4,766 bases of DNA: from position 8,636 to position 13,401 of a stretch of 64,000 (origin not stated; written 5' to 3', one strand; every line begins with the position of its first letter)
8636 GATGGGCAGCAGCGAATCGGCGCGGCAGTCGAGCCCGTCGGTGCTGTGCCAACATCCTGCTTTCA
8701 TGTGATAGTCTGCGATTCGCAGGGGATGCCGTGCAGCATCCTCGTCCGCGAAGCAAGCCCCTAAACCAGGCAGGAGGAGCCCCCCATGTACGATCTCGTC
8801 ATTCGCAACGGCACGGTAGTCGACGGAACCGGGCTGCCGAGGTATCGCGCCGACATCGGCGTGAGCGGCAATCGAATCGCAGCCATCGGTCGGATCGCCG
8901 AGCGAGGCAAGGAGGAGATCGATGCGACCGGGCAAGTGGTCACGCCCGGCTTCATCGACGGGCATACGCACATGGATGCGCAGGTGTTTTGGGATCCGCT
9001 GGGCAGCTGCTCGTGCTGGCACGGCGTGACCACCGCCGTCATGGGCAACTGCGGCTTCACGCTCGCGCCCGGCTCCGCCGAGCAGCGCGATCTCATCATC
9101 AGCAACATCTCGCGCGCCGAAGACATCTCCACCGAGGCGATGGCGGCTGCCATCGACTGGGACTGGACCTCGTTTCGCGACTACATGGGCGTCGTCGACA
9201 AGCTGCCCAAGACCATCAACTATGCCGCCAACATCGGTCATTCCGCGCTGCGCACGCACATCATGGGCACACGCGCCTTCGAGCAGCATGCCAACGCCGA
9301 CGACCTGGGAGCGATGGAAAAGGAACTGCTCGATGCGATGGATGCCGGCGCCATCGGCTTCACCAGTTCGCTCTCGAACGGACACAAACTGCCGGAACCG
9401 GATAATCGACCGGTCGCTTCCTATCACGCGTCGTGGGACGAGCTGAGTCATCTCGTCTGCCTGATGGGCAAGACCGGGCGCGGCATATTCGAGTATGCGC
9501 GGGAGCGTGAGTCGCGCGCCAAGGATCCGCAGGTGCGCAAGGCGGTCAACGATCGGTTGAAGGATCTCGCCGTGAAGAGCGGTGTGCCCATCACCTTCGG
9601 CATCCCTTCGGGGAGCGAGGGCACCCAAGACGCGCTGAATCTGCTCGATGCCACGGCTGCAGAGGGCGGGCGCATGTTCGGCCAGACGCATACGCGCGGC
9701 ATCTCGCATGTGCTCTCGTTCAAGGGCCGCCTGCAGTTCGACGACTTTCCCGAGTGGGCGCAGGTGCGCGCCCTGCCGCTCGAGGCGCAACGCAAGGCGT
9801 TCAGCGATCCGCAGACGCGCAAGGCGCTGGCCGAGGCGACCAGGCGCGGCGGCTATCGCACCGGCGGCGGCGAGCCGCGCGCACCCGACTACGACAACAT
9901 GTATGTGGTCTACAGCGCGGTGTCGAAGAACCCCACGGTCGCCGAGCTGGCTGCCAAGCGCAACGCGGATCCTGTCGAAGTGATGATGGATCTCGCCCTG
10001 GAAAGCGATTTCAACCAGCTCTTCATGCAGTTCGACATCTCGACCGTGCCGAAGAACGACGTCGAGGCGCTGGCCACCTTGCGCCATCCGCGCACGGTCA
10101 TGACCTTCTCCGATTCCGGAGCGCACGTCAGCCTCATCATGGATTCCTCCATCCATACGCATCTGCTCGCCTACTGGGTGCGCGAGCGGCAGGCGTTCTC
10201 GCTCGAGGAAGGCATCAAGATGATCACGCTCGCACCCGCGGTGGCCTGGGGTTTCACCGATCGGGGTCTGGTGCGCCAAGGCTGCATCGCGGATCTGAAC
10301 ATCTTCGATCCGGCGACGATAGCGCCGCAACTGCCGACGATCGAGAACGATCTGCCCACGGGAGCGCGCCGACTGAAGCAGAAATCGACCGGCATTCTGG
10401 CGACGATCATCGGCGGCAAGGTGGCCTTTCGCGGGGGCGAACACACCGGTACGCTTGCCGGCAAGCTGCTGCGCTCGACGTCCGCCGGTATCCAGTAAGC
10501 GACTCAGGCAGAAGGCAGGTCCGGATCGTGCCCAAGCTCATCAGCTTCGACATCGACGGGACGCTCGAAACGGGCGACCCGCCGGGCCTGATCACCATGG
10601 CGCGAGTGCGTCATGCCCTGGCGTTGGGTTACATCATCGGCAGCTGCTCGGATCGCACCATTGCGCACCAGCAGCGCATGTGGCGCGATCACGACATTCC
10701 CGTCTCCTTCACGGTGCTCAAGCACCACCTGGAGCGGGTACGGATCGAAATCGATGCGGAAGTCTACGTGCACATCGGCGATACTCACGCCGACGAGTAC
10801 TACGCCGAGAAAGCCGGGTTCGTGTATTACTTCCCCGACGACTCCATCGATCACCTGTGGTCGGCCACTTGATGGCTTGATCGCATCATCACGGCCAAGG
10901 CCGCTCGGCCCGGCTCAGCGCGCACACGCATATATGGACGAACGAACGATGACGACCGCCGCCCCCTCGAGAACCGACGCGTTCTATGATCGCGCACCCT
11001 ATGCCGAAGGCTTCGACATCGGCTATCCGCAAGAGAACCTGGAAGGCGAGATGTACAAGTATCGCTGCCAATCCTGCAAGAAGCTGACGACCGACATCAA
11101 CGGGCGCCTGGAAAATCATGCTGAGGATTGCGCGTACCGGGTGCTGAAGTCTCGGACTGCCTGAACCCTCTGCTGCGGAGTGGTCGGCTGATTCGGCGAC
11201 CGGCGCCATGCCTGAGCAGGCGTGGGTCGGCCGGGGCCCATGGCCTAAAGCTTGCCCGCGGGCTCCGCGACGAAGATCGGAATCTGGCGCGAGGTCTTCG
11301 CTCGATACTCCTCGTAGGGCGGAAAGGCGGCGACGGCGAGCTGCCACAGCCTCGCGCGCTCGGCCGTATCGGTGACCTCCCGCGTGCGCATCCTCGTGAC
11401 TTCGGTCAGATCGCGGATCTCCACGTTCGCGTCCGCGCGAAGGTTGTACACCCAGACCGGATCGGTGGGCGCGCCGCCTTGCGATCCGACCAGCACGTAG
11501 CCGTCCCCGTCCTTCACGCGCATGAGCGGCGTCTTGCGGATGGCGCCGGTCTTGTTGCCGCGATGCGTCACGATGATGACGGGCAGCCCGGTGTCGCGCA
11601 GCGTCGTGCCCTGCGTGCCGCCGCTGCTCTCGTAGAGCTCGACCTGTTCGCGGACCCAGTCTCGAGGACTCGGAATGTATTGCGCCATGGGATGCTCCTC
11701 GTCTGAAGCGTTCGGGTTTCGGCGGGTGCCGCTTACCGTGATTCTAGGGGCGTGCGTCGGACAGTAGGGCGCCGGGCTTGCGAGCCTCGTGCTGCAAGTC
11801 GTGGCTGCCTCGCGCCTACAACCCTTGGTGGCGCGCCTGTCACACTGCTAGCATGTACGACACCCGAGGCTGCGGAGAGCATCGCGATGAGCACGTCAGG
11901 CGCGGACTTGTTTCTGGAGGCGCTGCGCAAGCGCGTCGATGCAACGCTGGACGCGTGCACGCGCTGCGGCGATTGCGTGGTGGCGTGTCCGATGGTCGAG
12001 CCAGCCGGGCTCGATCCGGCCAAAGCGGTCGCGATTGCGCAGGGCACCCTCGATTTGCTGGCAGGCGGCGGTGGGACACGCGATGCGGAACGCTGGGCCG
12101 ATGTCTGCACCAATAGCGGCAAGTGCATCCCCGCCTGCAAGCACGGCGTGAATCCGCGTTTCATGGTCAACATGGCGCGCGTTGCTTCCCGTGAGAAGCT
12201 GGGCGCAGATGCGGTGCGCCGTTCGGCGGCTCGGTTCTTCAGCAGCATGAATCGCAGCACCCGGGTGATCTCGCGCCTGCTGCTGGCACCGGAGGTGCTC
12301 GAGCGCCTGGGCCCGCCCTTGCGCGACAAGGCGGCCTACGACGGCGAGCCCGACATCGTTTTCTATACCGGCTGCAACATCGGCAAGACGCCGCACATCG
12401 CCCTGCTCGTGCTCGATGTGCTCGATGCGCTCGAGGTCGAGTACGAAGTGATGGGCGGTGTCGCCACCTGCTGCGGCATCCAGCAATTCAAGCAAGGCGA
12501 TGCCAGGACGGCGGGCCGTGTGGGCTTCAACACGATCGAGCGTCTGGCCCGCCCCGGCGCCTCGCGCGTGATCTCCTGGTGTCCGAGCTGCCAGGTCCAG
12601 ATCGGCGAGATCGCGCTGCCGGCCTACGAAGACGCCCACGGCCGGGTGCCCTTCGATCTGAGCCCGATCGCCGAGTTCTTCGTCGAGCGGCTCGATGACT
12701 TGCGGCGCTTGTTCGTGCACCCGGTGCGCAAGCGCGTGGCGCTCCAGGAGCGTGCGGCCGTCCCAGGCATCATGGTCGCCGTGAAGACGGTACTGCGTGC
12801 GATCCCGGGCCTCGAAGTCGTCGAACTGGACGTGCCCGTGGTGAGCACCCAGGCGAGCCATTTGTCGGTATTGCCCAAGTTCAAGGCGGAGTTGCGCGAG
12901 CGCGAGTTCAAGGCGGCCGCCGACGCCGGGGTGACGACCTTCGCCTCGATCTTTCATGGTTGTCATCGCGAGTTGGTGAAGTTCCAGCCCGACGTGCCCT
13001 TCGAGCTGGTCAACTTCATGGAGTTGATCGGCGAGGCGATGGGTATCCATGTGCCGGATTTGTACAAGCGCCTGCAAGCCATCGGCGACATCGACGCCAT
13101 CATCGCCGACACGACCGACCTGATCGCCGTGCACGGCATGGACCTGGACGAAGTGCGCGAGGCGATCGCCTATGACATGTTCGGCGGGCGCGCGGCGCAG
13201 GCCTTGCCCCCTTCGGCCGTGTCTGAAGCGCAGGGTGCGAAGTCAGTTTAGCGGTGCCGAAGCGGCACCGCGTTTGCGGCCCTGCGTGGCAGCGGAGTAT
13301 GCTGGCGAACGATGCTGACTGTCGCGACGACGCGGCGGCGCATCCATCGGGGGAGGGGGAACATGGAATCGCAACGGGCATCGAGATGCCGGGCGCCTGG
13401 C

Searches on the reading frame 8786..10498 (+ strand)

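Call 53: search_protein_families(library=pfam, proteins=[window:8786-10498:+], max_evalue=0.00001)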
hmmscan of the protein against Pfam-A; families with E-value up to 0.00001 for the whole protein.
window:8786-10498:+ (570 aa): 2 families
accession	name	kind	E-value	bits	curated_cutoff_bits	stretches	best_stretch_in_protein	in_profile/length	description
PF07969.17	Amidohydro_3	-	2.4e-29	103.6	29.7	1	43-547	1-471/472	Amidohydrolase family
PF01979.26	Amidohydro_1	-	2.8e-12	47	25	1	438-525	245-332/345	Amidohydrolase family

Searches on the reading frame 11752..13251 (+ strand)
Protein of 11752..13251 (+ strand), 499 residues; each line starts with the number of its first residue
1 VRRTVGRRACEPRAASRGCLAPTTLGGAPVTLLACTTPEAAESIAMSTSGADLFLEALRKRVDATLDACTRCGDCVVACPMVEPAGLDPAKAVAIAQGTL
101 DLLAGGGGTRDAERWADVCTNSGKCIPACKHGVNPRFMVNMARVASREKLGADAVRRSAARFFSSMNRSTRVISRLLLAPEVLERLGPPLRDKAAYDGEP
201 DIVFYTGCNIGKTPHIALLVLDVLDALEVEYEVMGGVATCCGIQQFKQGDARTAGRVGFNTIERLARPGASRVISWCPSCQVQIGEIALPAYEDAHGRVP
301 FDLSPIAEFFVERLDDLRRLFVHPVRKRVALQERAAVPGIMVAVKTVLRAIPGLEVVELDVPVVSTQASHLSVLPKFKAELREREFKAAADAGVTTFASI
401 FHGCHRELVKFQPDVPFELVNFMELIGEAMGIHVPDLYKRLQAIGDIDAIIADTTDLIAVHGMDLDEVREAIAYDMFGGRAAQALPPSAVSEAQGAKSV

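Call 53: search_protein_families(library=pfam, proteins=[window:11752-13251:+], max_evalue=0.00001)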
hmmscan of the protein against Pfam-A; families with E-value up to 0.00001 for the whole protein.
window:11752-13251:+ (499 aa): 4 families
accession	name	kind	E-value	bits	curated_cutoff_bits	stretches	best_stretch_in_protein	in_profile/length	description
PF02754.22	CCG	-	5.6e-09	36.4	20.6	1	203-284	2-84/85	Cysteine-rich domain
PF13183.11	Fer4_8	-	1.4e-07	32.4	27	1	66-133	2-68/68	4Fe-4S dicluster domain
PF13534.11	Fer4_17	-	4.5e-06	27.6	22.2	1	68-133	1-60/61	4Fe-4S dicluster domain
PF12838.12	Fer4_7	-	6.8e-06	26.9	27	0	69-133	2-52/52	4Fe-4S dicluster domain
